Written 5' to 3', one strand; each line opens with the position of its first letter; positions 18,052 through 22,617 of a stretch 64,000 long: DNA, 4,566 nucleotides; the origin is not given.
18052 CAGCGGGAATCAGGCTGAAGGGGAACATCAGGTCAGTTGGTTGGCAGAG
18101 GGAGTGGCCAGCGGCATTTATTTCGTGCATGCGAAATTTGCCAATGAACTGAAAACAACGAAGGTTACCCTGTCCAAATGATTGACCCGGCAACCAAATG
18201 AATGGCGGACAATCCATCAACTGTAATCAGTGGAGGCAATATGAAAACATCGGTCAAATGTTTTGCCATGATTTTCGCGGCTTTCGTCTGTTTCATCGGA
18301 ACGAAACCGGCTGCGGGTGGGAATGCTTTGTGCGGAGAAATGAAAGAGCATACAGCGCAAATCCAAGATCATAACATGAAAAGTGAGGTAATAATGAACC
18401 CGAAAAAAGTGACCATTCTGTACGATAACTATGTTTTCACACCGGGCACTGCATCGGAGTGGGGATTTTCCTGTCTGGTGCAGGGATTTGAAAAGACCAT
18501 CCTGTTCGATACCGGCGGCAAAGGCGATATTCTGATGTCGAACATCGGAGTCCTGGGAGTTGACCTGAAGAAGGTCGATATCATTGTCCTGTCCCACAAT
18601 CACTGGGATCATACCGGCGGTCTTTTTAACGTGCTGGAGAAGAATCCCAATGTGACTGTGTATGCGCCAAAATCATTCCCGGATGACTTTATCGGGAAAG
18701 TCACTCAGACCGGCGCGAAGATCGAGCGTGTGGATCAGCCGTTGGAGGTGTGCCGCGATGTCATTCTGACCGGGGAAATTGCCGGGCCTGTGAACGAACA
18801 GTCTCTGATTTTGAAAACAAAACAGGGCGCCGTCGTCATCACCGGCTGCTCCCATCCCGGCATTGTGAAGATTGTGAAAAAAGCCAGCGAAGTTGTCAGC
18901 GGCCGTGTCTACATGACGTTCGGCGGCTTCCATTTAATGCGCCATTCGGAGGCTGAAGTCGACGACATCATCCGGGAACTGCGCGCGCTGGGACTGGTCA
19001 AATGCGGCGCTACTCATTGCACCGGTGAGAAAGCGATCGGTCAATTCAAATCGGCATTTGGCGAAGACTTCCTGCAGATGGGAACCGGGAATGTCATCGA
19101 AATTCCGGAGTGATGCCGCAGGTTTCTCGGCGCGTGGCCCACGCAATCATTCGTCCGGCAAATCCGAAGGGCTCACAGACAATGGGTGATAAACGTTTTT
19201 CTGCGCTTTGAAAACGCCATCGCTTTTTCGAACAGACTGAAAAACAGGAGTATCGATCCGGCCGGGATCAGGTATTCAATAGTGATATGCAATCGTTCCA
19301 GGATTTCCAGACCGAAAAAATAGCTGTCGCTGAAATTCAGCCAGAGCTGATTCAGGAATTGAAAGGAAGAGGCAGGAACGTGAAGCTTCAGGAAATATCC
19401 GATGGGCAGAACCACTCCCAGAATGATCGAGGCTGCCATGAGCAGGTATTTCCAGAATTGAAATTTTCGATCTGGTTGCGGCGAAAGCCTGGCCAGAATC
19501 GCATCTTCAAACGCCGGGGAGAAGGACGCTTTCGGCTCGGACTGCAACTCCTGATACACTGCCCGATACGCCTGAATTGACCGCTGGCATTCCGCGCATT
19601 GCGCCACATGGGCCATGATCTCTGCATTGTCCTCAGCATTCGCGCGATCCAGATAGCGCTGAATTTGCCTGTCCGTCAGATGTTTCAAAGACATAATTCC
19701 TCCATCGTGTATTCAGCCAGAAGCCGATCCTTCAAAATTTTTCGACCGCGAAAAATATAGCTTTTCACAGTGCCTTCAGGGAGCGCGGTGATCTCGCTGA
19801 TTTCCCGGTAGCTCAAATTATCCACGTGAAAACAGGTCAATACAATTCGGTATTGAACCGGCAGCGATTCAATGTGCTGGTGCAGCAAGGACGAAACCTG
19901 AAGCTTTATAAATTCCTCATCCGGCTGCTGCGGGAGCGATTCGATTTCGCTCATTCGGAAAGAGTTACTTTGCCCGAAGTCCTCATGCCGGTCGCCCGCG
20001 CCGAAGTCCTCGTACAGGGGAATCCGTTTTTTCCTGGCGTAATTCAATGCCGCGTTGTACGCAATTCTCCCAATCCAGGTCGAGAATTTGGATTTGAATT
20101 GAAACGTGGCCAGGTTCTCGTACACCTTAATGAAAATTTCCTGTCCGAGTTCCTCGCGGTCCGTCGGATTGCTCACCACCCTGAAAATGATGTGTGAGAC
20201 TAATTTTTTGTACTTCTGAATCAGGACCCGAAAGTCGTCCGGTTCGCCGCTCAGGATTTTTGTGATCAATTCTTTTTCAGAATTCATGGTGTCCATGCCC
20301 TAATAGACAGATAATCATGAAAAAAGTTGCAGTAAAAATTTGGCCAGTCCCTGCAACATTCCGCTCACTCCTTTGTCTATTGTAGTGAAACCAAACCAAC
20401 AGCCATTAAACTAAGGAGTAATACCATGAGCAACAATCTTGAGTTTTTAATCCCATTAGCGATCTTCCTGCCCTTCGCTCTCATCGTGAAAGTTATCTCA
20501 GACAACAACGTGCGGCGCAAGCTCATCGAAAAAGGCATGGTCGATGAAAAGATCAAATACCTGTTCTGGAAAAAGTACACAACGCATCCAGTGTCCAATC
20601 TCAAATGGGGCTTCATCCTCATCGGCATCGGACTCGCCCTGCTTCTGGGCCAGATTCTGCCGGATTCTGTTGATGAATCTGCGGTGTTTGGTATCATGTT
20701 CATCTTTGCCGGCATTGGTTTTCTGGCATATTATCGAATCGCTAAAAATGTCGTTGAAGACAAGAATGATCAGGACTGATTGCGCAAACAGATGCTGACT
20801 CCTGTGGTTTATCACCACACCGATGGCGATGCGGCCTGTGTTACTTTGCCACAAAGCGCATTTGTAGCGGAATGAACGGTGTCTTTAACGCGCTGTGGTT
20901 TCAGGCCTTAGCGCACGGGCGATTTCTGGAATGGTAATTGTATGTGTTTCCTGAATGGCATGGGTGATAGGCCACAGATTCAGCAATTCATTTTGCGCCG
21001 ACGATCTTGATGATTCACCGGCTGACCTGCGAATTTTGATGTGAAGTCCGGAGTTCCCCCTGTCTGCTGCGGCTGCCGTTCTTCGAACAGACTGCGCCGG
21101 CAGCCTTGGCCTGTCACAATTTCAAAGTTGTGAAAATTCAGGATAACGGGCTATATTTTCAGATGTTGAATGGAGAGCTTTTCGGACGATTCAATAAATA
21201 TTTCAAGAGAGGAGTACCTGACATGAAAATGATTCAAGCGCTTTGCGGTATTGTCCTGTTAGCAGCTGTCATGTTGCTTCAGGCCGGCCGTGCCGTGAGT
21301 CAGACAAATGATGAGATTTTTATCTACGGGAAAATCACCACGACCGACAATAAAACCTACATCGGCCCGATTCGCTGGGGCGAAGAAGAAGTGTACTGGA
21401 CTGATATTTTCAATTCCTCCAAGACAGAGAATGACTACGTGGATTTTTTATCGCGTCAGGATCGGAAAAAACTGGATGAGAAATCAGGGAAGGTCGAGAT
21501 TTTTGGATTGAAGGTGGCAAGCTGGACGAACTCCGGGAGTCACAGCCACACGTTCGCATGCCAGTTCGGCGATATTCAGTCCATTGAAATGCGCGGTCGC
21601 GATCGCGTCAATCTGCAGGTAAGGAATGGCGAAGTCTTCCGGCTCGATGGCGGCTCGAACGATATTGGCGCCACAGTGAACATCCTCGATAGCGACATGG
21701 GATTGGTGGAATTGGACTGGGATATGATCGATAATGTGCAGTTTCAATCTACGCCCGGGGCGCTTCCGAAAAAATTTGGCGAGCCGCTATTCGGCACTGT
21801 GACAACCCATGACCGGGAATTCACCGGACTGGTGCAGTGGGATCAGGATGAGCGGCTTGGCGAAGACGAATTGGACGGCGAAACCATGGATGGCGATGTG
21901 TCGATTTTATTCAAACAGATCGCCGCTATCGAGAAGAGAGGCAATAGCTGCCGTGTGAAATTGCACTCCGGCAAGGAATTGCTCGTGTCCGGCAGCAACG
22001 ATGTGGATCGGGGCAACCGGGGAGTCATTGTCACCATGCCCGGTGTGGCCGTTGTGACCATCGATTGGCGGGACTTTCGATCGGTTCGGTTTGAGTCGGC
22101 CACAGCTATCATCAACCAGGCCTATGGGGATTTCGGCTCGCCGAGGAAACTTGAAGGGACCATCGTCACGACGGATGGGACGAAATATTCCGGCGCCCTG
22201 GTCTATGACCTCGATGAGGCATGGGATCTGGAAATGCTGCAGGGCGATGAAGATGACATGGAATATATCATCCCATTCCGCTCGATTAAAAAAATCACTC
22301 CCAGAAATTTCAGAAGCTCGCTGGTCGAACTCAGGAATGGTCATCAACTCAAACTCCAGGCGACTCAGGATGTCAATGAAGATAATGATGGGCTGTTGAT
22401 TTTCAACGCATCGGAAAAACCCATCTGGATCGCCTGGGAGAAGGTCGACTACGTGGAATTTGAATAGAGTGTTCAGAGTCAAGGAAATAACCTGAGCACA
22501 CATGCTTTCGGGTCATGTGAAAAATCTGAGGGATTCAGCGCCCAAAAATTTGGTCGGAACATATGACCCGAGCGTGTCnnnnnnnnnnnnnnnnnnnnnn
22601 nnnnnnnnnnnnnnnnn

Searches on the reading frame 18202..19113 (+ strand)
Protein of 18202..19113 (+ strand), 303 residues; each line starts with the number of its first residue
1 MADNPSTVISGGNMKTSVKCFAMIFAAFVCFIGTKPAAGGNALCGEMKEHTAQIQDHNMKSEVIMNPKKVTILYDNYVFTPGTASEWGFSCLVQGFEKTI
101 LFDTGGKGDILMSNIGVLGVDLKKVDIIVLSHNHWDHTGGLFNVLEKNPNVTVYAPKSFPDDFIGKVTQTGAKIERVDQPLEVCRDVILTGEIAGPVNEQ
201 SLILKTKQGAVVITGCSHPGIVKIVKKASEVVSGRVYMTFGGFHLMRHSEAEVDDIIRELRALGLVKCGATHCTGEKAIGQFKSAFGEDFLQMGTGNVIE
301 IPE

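Call 41: search_protein_families(library=ncbifam, proteins=[window:18202-19113:+], max_evalue=0.00001)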
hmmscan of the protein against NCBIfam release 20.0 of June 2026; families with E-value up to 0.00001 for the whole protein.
window:18202-19113:+ (303 aa): 5 families
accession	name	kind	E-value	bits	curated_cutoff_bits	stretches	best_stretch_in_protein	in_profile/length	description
NF033105.1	bla_subclass_B3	equivalog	2.5e-08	33.6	240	1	90-144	25-81/257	subclass B3 metallo-beta-lactamase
NF033185.1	B3_Acin_new2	exception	2.5e-08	33.4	625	1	90-155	54-119/285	putative subclass B3 metallo-beta-lactamase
NF008580.0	PRK11539.1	equivalog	6.3e-07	28.1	969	1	88-158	513-587/758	ComEC family protein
NF012229.1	bla_class_B_core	domain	1.7e-06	28.3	100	0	92-156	19-81/139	metallo-beta-lactamase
NF007597.0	PRK10241.1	equivalog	2e-06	27.3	421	1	124-178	45-99/251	hydroxyacylglutathione hydrolase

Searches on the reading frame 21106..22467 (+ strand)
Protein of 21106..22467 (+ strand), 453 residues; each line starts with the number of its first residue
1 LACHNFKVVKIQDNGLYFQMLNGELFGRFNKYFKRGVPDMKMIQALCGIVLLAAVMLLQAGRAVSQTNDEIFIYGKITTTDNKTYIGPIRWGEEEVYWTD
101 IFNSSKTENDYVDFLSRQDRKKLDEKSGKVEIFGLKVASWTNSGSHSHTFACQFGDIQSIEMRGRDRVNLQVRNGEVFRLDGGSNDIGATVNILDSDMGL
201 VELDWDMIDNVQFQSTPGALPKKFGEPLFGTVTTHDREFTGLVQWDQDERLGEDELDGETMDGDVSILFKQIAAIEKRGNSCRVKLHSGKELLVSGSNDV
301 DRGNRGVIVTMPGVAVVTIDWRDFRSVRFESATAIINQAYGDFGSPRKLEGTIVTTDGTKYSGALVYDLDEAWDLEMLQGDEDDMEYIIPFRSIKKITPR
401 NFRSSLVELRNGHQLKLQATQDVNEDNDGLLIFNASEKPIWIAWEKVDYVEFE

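Call 41: search_protein_families(library=ncbifam, proteins=[window:21106-22467:+], max_evalue=0.00001)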
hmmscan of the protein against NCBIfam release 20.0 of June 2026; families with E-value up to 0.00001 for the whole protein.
window:21106-22467:+ (453 aa): 0 families

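Call 61: search_protein_families(library=pfam, proteins=[window:21106-22467:+], max_evalue=10)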
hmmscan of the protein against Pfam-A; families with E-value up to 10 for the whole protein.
window:21106-22467:+ (453 aa): 2 families
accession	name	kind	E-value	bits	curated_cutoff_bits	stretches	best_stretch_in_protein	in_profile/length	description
PF23668.1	CUB_CDCP1_2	-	0.1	12.8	27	1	137-176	57-96/108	CDCP1 CUB domain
PF22783.1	BapA_N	-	0.22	11.7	27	0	267-295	34-62/123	BapA, prefix-like domain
